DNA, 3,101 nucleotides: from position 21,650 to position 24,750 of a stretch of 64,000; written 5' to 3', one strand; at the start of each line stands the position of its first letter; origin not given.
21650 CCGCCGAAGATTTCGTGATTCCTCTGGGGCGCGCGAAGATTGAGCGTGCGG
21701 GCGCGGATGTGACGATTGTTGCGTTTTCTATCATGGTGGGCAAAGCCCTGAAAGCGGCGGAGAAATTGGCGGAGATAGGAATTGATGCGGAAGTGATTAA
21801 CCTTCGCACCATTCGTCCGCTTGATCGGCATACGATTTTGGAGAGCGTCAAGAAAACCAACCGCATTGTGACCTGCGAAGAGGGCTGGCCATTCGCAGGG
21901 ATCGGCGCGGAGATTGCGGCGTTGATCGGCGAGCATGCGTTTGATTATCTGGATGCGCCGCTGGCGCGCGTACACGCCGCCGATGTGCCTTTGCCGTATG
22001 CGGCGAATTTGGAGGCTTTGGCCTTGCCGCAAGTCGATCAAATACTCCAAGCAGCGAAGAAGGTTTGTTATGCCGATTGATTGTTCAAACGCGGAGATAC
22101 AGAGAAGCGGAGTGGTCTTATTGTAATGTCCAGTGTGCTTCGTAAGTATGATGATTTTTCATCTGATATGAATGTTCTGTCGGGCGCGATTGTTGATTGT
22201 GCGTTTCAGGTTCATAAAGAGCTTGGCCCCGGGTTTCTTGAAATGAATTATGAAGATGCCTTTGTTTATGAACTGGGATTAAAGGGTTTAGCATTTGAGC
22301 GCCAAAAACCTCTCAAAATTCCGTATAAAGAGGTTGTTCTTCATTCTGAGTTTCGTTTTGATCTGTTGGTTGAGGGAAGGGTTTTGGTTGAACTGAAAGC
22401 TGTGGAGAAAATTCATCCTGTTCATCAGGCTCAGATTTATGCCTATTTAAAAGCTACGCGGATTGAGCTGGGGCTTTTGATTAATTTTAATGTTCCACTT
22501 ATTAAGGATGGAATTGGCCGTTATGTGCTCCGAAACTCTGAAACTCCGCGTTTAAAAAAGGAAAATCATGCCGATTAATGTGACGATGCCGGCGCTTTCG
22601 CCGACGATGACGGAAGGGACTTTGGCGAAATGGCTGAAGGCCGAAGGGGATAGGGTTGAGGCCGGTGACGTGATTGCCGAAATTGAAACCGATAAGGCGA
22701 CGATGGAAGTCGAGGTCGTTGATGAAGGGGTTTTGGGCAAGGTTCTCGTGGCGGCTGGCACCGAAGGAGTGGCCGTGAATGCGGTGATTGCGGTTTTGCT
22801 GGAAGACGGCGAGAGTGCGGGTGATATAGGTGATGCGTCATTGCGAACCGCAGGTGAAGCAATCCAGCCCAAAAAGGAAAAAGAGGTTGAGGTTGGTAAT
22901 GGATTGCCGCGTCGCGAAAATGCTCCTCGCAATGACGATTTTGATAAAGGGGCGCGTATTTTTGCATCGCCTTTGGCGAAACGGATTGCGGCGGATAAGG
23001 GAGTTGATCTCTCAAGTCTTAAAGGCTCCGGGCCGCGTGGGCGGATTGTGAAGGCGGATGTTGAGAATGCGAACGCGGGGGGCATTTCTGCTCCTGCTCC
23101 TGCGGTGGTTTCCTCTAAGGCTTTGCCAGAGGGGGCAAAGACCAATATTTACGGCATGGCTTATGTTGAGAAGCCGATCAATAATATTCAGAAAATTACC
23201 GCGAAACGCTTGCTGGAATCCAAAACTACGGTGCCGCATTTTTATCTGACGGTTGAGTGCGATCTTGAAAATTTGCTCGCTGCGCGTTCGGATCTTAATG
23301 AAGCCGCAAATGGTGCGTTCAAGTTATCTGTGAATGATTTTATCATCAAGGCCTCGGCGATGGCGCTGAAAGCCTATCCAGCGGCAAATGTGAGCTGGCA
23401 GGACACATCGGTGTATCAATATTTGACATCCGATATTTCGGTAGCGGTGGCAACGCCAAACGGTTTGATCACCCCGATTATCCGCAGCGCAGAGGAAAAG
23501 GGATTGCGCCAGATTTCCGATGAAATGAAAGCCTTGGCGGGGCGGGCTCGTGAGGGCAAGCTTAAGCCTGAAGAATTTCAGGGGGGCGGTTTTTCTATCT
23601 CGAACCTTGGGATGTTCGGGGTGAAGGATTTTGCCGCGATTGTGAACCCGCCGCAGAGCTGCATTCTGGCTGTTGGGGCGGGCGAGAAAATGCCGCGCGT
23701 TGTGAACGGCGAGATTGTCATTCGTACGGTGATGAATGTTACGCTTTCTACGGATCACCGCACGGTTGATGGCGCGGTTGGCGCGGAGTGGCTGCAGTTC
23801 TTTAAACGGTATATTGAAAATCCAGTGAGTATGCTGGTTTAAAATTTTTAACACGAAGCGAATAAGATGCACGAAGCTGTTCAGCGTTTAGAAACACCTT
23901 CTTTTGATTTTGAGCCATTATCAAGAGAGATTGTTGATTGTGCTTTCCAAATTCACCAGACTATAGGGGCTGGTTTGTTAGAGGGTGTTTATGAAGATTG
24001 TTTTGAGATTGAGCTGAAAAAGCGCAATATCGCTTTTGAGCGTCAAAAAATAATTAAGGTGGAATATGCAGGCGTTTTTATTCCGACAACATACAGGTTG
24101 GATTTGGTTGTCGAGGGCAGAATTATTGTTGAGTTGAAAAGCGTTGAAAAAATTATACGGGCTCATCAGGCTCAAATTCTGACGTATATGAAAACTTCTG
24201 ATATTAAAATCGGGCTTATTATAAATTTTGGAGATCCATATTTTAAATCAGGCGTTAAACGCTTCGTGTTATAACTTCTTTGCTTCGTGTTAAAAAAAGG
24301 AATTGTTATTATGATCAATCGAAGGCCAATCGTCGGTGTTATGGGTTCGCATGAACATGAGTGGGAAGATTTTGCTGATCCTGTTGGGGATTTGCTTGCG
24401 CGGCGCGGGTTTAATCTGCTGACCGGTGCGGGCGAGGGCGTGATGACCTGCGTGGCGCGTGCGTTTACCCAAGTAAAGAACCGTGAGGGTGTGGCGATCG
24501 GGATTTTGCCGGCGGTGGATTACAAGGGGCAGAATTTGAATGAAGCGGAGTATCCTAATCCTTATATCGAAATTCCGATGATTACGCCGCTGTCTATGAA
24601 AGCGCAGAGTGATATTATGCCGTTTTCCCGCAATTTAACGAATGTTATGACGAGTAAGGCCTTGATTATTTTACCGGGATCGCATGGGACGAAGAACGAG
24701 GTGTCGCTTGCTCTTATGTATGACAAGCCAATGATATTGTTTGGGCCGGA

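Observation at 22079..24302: The two cassettes are one element family: near-identical right termini that each donate the RBS of the downstream host gene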

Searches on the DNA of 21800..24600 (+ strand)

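Call 34: search_rna_families(source=window, start=21800, end=24600, threshold=evalue, max_evalue=10)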
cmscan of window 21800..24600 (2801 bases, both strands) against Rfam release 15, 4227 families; matches with E-value up to 10: 3.
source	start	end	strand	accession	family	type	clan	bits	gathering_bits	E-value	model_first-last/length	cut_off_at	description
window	22688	22730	+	RF01307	sR55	Gene; snRNA; snoRNA; CD-box;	-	15.5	35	2.5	1-65/65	no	Small nucleolar RNA sR55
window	22144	22176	+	RF01310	sR7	Gene; snRNA; snoRNA; CD-box;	-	13.3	37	9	1-57/57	no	Small nucleolar RNA sR7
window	22600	22654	+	RF01276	sR53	Gene; snRNA; snoRNA; CD-box;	-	13.2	49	7.8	1-60/60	no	Small nucleolar RNA sR53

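Call 45: search_rna_families(sources=[L056, L069, L042, L066, L008, L036, L038, L167, L011, L062], threshold=gathering)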
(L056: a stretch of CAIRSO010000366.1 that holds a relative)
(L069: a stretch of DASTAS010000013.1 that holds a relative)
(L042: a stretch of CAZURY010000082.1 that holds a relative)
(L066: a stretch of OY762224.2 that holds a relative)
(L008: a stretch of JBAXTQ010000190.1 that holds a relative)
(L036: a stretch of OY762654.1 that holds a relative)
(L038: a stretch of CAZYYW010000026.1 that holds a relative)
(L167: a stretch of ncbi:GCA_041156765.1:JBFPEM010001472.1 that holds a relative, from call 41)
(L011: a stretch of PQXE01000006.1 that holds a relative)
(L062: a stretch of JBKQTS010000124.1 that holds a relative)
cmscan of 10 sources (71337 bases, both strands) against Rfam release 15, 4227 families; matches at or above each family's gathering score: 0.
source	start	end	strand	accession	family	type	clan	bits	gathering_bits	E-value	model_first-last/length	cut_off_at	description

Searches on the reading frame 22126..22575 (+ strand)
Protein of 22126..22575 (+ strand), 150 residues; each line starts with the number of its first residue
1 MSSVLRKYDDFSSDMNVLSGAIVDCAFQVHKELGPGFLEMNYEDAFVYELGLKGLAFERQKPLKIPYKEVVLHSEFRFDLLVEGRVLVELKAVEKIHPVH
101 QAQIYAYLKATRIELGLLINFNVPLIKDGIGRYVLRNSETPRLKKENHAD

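Call 10: search_protein_families(library=ncbifam, proteins=[window:22126-22575:+], max_evalue=0.01)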
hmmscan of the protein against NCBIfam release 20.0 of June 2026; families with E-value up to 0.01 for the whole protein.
window:22126-22575:+ (150 aa): 1 family
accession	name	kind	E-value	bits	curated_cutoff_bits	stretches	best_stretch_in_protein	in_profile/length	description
TIGR04256.1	GxxExxY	subfamily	1.2e-41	141.7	35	1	19-133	3-115/116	GxxExxY protein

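Call 11: search_protein_families(library=pfam, proteins=[window:22126-22575:+], max_evalue=0.01)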
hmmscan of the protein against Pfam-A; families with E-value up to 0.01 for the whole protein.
window:22126-22575:+ (150 aa): 1 family
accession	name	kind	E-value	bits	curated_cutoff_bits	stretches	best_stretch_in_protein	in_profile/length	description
PF13366.12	PDDEXK_3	-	1.3e-39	135.6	22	1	18-132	3-116/117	PD-(D/E)XK nuclease superfamily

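Call 27: find_homologous_proteins(query=window:22126-22530:+, max_evalue=0.00001)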
Query window:22126-22530:+ (135 aa): 4238 proteins with E <= 0.00001 among 4279 candidates; the best 120 are listed.
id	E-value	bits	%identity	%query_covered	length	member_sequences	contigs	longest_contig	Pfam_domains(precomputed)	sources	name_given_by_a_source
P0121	3.0e-82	291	100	100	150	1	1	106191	PF13366.13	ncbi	-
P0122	1.2e-65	237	79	100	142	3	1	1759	PF13366.13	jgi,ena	-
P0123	8.3e-63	228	79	100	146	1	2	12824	PF13366.13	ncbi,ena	-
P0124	1.0e-61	225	76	100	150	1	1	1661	PF13366.13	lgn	-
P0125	8.0e-61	222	76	100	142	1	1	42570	PF13366.13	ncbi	ncbi:MAG: GxxExxY protein [Alphaproteobacteria bacterium]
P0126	4.6e-60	219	75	100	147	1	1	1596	PF13366.13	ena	-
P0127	1.5e-59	218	75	100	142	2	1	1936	PF13366.13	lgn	-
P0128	3.2e-59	217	77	96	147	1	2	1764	PF13366.13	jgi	jgi:GxxExxY protein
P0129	5.0e-59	216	70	100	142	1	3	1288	PF13366.13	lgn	-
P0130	5.1e-58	213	70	97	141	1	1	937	PF13366.13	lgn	-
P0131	6.3e-58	212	73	100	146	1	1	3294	PF13366.13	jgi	jgi:GxxExxY protein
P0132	9.0e-58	212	73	100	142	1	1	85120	PF13366.13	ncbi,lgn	-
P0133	1.4e-57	211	72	100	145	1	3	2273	PF13366.13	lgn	-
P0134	4.4e-57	210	70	100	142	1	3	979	PF13366.13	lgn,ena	-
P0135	6.7e-57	209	71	97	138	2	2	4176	PF13366.13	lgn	-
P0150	2.3e-53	198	69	100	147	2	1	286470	PF13366.13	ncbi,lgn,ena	-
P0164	2.3e-47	178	62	97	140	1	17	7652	PF13366.13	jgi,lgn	jgi:GxxExxY protein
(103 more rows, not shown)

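Call 39: find_related_loci(query=A2, collection=metagenome_contigs, flank=3000)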
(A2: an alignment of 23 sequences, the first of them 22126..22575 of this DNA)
Query A2 (150 aa) in metagenome_contigs; peptide patterns used: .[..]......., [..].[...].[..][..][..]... (x = any residue, [..] = any of these).
600 stretches matched a pattern (row limit reached: there are more); 577 encode a relative of the query (tblastn E <= 1e-3); the best 80 are kept; 80 distinct loci.
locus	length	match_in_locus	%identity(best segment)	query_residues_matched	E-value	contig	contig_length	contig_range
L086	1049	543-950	49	3-138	3e-43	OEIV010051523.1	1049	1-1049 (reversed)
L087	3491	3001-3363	56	16-136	7e-39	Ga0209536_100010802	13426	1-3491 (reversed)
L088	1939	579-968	49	14-143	1e-38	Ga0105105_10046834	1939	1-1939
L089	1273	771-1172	47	14-147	8e-40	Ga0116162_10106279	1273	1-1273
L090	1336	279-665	48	6-134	2e-39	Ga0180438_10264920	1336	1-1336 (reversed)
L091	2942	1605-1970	49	14-135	4e-38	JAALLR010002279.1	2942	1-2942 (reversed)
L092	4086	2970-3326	53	14-132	3e-38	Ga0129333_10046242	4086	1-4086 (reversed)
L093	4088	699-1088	53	16-143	5e-37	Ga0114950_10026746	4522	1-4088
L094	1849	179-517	56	22-134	2e-37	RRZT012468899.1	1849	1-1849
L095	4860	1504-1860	54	16-134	4e-37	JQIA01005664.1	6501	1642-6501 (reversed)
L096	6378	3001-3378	46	9-135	7e-37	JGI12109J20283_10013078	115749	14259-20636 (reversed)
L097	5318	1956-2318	49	14-134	6e-37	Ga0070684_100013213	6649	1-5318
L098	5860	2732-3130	51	3-135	2e-36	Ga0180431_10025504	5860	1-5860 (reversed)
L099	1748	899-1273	48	9-133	8e-37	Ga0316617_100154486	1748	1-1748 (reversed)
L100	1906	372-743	51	12-135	2e-36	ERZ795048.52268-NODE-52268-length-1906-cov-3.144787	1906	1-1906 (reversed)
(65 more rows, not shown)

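Call 40: find_encoding_contigs(protein=P0123, flank=5000, max_places=2)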
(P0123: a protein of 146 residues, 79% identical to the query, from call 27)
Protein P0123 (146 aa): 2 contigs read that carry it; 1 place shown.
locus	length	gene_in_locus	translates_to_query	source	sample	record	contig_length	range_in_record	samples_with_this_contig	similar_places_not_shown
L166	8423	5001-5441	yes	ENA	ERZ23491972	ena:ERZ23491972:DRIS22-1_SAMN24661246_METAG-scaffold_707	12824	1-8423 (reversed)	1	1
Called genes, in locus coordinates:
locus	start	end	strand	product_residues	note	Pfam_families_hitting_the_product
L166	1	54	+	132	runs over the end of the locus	-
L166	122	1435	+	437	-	PF03952:Enolase_N, PF07476:MAAL_C (faint), PF00113:Enolase_C, PF13378:MR_MLE_C (weak)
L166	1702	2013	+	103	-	PF04977:DivIC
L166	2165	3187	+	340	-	PF00676:E1_dh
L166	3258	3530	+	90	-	-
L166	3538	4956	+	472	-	PF00364:Biotin_lipoyl, PF02779:Transket_pyr, PF02780:Transketolase_C, PF17147:PFOR_II (weak)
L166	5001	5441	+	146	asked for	PF13366:PDDEXK_3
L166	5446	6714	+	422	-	PF00364:Biotin_lipoyl, PF25997:BSH_YhbJ (weak), PF02817:E3_binding, PF00198:2-oxoacid_dh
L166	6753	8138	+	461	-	PF00890:FAD_binding_2 (weak), PF01134:GIDA (weak), PF01262:AlaDh_PNT_C (faint), PF07992:Pyr_redox_2, PF12831:FAD_oxidored (weak), PF13738:Pyr_redox_3, PF00070:Pyr_redox, PF02852:Pyr_redox_dim, +3 more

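Call 41: find_encoding_contigs(protein=P0125, flank=5000, max_places=2)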
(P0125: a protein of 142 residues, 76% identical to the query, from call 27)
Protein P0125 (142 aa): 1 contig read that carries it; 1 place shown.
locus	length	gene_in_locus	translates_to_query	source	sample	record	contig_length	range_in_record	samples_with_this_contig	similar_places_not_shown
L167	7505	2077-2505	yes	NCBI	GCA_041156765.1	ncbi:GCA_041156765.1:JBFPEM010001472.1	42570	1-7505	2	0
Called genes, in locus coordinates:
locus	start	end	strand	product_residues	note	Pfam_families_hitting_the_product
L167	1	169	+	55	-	?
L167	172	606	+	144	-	-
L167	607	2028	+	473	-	PF00364:Biotin_lipoyl, PF02779:Transket_pyr, PF02780:Transketolase_C, PF17147:PFOR_II (faint)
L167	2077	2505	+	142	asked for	PF13366:PDDEXK_3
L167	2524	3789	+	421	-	PF00364:Biotin_lipoyl, PF25997:BSH_YhbJ (weak), PF26018:BSH_RND_rel (faint), PF02817:E3_binding, PF00198:2-oxoacid_dh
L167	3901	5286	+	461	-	PF00890:FAD_binding_2 (weak), PF01134:GIDA (faint), PF01262:AlaDh_PNT_C (faint), PF07992:Pyr_redox_2, PF12831:FAD_oxidored, PF13738:Pyr_redox_3, PF00070:Pyr_redox, PF02852:Pyr_redox_dim, +3 more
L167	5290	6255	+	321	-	PF16881:LIAS_N (weak), PF04055:Radical_SAM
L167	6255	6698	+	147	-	PF10604:Polyketide_cyc2, PF03364:Polyketide_cyc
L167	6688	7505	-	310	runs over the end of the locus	-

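Call 42: find_encoding_contigs(protein=P0132, flank=5000, max_places=2)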
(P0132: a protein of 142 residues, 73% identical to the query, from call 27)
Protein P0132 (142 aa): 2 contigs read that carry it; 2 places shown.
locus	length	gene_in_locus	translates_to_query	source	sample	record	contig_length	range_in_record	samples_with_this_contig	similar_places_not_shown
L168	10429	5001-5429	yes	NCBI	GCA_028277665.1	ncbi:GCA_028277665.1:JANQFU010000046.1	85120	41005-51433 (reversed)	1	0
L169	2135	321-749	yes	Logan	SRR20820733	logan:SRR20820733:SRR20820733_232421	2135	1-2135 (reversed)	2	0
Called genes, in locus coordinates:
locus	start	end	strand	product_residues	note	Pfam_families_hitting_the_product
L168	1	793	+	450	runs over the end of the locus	PF02040:ArsB, PF16980:CitMHS_2, PF03600:CitMHS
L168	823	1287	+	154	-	PF02643:DUF192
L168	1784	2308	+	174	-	PF02559:CarD_TRCF_RID, PF21095:CarD_C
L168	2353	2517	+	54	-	-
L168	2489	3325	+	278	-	-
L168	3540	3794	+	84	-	PF04977:DivIC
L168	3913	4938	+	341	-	PF00676:E1_dh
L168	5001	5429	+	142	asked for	PF13366:PDDEXK_3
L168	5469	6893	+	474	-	PF00364:Biotin_lipoyl, PF25997:BSH_YhbJ (weak), PF02779:Transket_pyr, PF02780:Transketolase_C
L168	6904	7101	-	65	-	-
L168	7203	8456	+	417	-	PF00364:Biotin_lipoyl, PF25997:BSH_YhbJ (weak), PF02817:E3_binding, PF00198:2-oxoacid_dh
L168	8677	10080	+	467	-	PF01134:GIDA (weak), PF07992:Pyr_redox_2, PF12831:FAD_oxidored (weak), PF13450:NAD_binding_8 (faint), PF13738:Pyr_redox_3, PF00070:Pyr_redox, PF02852:Pyr_redox_dim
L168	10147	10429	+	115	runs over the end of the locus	-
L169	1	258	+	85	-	?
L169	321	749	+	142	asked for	PF13366:PDDEXK_3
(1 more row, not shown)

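Call 43: find_encoding_contigs(protein=P0150, flank=5000, max_places=2)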
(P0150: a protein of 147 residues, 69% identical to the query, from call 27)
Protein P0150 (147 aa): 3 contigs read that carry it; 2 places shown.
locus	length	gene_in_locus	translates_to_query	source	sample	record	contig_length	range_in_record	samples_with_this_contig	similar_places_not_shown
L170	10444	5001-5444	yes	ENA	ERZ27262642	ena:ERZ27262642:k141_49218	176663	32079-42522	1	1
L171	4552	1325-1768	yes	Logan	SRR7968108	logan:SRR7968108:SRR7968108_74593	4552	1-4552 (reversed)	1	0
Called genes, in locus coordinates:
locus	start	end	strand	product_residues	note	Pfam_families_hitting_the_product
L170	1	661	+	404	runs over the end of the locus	PF06965:Na_H_antiport_1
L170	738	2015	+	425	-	PF03952:Enolase_N, PF00113:Enolase_C, PF13378:MR_MLE_C, PF07476:MAAL_C (weak)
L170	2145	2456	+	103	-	PF04977:DivIC (weak)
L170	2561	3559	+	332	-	PF00676:E1_dh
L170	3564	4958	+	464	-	PF00364:Biotin_lipoyl, PF25997:BSH_YhbJ (weak), PF02779:Transket_pyr, PF02780:Transketolase_C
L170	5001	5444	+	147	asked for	PF13366:PDDEXK_3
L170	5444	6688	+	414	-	PF00364:Biotin_lipoyl, PF25997:BSH_YhbJ (weak), PF02817:E3_binding, PF00198:2-oxoacid_dh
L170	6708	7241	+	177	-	PF18306:LDcluster4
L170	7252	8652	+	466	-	PF00890:FAD_binding_2 (weak), PF01134:GIDA, PF01266:DAO (faint), PF07992:Pyr_redox_2, PF12831:FAD_oxidored, PF13738:Pyr_redox_3, PF00070:Pyr_redox, PF02852:Pyr_redox_dim, +2 more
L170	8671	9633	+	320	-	PF16881:LIAS_N (weak), PF04055:Radical_SAM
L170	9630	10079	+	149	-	PF10604:Polyketide_cyc2, PF03364:Polyketide_cyc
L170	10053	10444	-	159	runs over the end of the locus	PF02464:CinA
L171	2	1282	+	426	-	?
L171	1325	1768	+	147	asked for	PF13366:PDDEXK_3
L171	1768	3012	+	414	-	PF00364:Biotin_lipoyl, PF25997:BSH_YhbJ (weak), PF02817:E3_binding, PF00198:2-oxoacid_dh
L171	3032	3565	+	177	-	PF18306:LDcluster4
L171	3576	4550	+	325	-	?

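Call 68: search_protein_families(library=padloc, proteins=[window:22126-22575:+], max_evalue=0.01)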
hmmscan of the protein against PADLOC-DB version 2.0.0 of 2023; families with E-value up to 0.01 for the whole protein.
window:22126-22575:+ (150 aa): 1 family
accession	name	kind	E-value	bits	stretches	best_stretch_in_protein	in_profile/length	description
PDLC01611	Cas4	-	0.0061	14.9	1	68-109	46-88/158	"CAS-I,CAS-II,CAS-III,CAS-IV,CAS-V,CAS-VI; acquisition_associated"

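Call 69: search_protein_families(library=phrogs, proteins=[window:22126-22575:+], max_evalue=0.01)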
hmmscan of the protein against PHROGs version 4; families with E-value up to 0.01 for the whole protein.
window:22126-22575:+ (150 aa): 0 families

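Call 74: list_cluster_members(proteins=[window:22126-22575:+, window:23867-24271:+, window:22568-23839:+])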
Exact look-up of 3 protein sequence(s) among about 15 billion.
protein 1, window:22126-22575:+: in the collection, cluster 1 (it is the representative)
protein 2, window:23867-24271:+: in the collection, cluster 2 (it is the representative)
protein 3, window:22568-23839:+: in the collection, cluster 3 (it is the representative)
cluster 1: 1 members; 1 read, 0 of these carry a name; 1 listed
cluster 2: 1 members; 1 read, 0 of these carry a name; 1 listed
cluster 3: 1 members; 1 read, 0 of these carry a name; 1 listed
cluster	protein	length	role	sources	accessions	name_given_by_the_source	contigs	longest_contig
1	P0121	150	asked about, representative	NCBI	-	-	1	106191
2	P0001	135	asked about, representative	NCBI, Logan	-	-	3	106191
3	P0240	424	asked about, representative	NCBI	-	-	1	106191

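Call 80: find_encoding_contigs(protein=P0164, flank=2500, max_places=10)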
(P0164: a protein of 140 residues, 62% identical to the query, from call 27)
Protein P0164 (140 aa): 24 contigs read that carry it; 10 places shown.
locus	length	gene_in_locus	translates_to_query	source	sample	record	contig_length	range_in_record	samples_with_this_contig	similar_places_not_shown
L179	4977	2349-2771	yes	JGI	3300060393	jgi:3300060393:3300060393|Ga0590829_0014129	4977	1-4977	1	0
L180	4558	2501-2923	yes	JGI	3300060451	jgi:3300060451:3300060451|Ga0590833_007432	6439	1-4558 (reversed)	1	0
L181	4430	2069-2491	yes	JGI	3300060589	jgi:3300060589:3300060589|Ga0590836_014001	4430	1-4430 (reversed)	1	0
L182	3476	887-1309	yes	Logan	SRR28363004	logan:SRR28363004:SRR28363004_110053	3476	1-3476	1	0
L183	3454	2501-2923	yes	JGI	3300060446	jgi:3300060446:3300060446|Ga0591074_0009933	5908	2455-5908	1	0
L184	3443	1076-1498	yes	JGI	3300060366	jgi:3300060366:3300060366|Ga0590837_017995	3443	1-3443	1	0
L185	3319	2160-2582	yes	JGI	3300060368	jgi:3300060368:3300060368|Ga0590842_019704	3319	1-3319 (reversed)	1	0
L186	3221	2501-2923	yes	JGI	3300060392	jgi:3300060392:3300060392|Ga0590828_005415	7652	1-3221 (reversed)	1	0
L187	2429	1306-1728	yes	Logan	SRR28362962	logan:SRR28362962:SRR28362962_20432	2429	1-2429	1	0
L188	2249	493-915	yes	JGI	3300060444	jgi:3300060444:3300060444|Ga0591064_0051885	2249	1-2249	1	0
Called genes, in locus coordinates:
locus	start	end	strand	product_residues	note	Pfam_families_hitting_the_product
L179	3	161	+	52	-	?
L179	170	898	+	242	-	PF01553:Acyltransferase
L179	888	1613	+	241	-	PF01863:YgjP-like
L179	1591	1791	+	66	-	-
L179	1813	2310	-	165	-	PF03652:RuvX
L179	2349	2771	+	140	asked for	PF13366:PDDEXK_3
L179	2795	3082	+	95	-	PF02686:GatC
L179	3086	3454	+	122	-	-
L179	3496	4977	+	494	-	?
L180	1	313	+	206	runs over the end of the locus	PF02698:DUF218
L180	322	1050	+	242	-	PF01553:Acyltransferase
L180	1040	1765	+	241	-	PF01863:YgjP-like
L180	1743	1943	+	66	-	-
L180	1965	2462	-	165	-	PF03652:RuvX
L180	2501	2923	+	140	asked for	PF13366:PDDEXK_3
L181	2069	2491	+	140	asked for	PF13366:PDDEXK_3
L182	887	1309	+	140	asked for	PF13366:PDDEXK_3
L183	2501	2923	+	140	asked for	PF13366:PDDEXK_3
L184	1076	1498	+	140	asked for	PF13366:PDDEXK_3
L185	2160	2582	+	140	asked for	PF13366:PDDEXK_3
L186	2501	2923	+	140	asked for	PF13366:PDDEXK_3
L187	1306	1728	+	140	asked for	PF13366:PDDEXK_3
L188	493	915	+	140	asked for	PF13366:PDDEXK_3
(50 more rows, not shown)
